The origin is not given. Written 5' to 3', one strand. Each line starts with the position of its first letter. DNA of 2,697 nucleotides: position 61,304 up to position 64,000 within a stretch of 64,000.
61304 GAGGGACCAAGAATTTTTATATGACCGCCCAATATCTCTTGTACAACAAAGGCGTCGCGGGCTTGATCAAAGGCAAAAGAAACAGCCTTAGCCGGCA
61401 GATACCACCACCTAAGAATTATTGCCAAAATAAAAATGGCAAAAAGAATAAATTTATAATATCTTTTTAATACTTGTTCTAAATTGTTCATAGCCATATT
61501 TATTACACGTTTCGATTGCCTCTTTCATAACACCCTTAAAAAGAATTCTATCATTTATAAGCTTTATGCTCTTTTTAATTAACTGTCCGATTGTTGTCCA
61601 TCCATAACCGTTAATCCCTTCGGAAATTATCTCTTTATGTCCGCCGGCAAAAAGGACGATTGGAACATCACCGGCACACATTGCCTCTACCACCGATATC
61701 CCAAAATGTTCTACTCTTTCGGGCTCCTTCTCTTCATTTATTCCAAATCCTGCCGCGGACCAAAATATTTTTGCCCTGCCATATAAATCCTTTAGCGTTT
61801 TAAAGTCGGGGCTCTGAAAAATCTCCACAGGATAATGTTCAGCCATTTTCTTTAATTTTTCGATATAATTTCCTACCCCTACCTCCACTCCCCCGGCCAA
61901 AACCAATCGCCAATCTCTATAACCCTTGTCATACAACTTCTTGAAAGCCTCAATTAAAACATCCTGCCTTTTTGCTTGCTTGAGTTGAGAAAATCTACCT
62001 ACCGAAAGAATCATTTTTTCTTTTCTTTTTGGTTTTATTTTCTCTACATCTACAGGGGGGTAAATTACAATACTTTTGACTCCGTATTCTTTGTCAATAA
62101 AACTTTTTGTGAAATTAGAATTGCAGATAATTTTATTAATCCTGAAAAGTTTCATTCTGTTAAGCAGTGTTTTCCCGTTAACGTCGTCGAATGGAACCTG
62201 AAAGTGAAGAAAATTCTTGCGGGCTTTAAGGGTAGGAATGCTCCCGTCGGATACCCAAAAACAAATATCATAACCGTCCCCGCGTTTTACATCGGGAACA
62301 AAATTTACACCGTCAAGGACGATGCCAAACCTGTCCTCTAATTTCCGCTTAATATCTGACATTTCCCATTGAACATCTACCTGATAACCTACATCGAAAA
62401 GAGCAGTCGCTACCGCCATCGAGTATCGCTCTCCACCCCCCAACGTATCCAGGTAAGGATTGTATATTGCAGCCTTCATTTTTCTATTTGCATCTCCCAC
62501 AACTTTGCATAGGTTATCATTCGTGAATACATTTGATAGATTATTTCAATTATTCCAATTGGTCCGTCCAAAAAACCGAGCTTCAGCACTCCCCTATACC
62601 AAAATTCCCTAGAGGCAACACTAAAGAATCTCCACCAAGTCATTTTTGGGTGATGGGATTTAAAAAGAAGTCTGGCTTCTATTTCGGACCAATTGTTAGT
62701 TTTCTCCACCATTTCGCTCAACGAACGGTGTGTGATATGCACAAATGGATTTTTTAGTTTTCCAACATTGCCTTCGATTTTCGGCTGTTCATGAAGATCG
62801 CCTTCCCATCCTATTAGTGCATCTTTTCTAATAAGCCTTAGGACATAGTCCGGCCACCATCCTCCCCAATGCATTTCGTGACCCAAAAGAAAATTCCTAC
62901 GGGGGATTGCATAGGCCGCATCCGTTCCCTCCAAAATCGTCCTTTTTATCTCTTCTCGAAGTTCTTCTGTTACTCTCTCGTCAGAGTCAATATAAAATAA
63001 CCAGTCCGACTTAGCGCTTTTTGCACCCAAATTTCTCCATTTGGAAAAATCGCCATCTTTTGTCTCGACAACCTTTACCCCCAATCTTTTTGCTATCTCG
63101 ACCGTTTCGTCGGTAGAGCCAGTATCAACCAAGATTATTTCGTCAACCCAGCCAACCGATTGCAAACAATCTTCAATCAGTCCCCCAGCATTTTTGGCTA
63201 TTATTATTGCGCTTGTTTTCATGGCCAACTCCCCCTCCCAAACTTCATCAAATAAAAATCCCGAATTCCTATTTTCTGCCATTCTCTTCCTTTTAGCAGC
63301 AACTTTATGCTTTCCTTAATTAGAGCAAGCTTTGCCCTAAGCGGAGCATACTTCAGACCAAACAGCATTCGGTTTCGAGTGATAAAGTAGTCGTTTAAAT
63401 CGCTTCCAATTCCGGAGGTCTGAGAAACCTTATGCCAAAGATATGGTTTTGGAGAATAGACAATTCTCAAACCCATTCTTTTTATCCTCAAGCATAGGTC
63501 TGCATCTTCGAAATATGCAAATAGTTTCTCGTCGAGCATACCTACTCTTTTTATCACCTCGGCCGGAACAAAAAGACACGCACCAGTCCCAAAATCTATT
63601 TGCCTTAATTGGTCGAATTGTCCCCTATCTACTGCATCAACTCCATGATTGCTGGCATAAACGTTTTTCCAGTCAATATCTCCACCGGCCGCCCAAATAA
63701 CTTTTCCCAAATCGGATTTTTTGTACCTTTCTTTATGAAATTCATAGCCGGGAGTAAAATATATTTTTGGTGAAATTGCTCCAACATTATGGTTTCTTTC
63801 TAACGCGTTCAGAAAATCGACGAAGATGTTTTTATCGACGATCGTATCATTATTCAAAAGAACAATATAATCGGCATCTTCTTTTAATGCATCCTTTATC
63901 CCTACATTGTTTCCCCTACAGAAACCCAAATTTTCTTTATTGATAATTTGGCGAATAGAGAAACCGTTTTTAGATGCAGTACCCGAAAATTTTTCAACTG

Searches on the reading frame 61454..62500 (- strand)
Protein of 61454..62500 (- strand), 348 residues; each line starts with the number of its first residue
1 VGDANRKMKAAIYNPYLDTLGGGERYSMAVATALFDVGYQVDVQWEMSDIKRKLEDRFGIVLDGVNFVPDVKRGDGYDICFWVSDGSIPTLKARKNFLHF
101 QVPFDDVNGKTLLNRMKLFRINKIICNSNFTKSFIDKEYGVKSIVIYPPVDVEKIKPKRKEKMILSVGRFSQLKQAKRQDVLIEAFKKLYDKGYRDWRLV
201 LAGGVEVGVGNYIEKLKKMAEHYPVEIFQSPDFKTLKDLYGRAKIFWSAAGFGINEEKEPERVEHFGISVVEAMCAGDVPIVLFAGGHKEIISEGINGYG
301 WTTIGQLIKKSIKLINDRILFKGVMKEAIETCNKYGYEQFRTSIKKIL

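Call 9: search_protein_families(library=pfam, proteins=[window:61454-62500:-], max_evalue=0.001)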
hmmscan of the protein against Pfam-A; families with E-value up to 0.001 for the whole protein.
window:61454-62500:- (348 aa): 4 families
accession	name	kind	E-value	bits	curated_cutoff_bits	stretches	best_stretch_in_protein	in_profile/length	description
PF00534.26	Glycos_transf_1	-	9.3e-20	71.3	26.4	1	153-318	7-159/172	Glycosyl transferases group 1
PF13692.12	Glyco_trans_1_4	-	2.9e-13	50.7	27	1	162-317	2-142/142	Glycosyl transferases group 1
PF13439.12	Glyco_transf_4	-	4.1e-06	27.4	28.5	0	112-154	126-170/170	Glycosyltransferase Family 4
PF20706.3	GT4-conflict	-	0.00024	20.6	26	1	148-283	179-310/385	Family 4 Glycosyltransferase in conflict systems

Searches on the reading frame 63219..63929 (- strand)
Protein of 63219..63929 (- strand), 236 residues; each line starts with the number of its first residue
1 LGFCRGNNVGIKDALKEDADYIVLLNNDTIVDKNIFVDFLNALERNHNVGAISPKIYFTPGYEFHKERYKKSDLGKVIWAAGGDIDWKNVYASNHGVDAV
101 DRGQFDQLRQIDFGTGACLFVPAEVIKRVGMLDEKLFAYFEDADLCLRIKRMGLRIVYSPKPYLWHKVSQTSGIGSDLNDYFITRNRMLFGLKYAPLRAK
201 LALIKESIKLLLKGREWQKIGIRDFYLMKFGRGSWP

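Call 9: search_protein_families(library=pfam, proteins=[window:63219-63929:-], max_evalue=0.001)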
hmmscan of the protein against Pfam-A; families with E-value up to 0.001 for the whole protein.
window:63219-63929:- (236 aa): 2 families
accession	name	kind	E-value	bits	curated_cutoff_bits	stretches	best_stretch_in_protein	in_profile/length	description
PF13641.12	Glyco_tranf_2_3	-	8.9e-12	45.9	27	1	19-169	87-213/230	Glycosyltransferase like family 2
PF13632.12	Glyco_trans_2_3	-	1.6e-10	41.6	27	1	21-192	1-143/198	Glycosyl transferase family group 2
